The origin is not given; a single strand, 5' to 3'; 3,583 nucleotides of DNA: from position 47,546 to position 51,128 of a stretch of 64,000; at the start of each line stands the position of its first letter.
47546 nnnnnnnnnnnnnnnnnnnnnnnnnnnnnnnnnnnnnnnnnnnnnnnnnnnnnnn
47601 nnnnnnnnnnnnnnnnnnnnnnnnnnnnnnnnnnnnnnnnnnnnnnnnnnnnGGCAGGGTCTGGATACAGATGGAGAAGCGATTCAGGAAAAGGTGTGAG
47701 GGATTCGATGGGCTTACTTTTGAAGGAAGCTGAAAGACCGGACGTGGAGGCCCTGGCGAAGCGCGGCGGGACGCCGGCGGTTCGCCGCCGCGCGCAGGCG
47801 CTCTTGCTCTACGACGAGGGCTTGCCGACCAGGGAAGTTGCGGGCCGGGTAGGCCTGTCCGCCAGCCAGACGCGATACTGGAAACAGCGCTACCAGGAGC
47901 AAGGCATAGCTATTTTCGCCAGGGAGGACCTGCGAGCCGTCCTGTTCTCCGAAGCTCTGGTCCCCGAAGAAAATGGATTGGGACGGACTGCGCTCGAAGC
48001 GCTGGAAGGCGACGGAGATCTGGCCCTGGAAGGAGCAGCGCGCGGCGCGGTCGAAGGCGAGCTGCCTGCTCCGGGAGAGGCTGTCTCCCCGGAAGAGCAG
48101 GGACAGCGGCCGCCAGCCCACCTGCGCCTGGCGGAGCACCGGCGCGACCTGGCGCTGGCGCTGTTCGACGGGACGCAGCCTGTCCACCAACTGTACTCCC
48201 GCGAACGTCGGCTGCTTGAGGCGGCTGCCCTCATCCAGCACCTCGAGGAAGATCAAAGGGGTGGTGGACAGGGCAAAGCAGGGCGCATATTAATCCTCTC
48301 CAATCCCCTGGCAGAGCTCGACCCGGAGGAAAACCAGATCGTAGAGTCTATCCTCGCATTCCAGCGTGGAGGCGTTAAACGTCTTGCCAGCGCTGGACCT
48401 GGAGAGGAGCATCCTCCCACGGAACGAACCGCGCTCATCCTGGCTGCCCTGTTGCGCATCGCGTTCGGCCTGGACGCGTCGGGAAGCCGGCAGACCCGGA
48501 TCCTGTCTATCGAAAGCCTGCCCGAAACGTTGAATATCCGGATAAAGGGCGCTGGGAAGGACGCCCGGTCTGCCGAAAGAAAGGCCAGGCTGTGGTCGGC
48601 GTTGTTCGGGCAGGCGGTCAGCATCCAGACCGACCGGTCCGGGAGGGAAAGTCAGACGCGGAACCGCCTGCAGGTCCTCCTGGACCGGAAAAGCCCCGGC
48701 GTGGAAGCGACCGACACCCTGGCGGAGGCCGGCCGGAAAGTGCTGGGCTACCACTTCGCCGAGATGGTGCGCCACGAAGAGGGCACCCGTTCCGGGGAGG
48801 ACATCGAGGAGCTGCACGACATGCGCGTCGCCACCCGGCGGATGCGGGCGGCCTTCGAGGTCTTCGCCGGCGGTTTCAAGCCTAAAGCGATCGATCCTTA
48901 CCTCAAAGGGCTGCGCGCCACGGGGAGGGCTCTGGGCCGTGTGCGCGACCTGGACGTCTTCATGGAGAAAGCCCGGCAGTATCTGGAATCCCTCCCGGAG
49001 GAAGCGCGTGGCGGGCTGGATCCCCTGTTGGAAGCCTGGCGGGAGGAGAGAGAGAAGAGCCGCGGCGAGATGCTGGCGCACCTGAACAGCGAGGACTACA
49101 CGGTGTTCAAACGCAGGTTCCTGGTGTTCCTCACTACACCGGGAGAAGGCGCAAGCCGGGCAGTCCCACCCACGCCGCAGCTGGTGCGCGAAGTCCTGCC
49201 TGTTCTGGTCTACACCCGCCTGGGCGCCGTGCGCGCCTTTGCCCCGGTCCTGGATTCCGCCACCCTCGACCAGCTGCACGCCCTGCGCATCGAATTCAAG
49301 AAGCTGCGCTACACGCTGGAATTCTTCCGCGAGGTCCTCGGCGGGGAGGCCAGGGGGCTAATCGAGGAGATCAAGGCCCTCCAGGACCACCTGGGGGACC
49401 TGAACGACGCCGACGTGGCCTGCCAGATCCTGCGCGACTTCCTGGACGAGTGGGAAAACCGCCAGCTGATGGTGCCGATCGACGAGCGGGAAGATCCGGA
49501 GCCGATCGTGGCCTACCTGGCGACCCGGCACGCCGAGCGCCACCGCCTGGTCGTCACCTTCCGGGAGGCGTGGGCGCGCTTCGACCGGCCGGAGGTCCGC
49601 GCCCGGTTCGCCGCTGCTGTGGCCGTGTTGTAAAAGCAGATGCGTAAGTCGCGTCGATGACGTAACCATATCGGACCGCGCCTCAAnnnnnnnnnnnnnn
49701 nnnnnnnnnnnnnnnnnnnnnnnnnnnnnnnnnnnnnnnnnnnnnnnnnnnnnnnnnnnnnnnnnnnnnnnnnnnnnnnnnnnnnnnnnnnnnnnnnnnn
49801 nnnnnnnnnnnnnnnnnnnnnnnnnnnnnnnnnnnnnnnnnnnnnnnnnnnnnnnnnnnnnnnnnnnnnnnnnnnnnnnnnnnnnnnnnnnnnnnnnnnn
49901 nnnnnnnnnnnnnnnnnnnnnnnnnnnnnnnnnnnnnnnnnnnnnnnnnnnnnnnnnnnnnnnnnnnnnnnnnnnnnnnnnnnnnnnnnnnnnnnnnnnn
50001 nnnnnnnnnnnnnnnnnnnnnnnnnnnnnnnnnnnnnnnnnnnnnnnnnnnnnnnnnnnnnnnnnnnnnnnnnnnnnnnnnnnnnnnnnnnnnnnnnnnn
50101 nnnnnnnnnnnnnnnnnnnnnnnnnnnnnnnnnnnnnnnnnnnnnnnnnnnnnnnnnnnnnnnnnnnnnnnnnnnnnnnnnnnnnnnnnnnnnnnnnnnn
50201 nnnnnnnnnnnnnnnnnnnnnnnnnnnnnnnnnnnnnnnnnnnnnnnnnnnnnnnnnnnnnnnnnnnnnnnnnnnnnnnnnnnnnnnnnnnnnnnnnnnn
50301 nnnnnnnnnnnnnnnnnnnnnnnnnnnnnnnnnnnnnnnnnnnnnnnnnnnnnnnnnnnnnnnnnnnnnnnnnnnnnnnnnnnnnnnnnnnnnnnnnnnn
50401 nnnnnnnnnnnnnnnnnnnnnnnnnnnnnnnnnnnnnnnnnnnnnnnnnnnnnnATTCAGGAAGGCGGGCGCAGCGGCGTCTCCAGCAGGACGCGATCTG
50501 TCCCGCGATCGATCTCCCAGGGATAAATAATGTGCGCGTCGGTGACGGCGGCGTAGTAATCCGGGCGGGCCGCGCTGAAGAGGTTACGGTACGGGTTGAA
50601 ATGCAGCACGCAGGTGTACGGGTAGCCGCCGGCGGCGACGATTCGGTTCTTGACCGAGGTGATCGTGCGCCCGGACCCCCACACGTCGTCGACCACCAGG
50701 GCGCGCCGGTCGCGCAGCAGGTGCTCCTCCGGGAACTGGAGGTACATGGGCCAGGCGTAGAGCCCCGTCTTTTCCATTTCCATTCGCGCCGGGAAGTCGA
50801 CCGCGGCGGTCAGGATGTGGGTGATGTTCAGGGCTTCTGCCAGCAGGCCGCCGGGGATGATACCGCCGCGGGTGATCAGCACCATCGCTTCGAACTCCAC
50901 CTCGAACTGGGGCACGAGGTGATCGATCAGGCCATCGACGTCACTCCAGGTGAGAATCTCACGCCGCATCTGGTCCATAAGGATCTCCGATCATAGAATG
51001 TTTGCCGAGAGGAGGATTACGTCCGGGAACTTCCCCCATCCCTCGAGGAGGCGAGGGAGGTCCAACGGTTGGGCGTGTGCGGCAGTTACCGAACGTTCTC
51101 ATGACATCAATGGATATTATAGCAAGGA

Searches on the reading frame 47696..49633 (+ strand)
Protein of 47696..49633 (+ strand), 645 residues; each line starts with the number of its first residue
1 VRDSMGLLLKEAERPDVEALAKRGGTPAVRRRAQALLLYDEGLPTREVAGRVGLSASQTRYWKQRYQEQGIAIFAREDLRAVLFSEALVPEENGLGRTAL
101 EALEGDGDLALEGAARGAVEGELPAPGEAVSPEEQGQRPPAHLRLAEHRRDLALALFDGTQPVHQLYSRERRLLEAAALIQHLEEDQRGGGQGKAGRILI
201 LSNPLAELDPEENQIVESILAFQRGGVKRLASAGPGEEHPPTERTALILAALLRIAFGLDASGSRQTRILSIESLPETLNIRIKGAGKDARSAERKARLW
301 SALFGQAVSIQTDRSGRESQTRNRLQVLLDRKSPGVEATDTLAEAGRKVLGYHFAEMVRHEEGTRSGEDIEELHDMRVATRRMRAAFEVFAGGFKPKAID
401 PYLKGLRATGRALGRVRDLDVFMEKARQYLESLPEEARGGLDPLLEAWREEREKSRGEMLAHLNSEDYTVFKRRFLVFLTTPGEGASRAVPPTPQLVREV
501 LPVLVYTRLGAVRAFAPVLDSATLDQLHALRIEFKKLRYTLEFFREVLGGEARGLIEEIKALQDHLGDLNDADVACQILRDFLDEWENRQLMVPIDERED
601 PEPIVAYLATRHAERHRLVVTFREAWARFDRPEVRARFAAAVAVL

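Call 13: search_protein_families(library=pfam, proteins=[window:47696-49633:+])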
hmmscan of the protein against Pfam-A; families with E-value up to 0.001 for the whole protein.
window:47696-49633:+ (645 aa): 5 families
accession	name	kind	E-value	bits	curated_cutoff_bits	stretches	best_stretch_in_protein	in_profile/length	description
PF05235.19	CHAD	-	1.7e-56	192.2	25.6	1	350-580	3-228/228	CHAD domain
PF13384.12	HTH_23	-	2.1e-11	43.7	24.6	1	27-71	2-46/50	Homeodomain-like domain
PF13518.12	HTH_28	-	2.6e-07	31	25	1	31-72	1-42/52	Helix-turn-helix domain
PF13551.12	HTH_29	-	4.9e-06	27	28.1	1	32-73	1-43/64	Winged helix-turn helix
PF01527.26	HTH_Tnp_1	-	0.00056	20.5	24.1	0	32-70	14-50/75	Transposase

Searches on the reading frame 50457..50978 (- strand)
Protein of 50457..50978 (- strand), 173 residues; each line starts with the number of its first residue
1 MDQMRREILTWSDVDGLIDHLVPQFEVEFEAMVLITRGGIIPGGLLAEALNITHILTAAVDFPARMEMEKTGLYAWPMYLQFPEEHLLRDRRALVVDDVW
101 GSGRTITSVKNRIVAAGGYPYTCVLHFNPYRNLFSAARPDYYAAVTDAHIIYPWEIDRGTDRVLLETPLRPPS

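Call 13: search_protein_families(library=pfam, proteins=[window:50457-50978:-])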
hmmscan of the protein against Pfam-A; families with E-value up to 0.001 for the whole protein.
window:50457-50978:- (173 aa): 1 family
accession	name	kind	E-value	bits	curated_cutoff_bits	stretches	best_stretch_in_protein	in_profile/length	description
PF00156.33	Pribosyltran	-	3.4e-05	23.7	26.3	1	31-111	32-108/158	Phosphoribosyl transferase domain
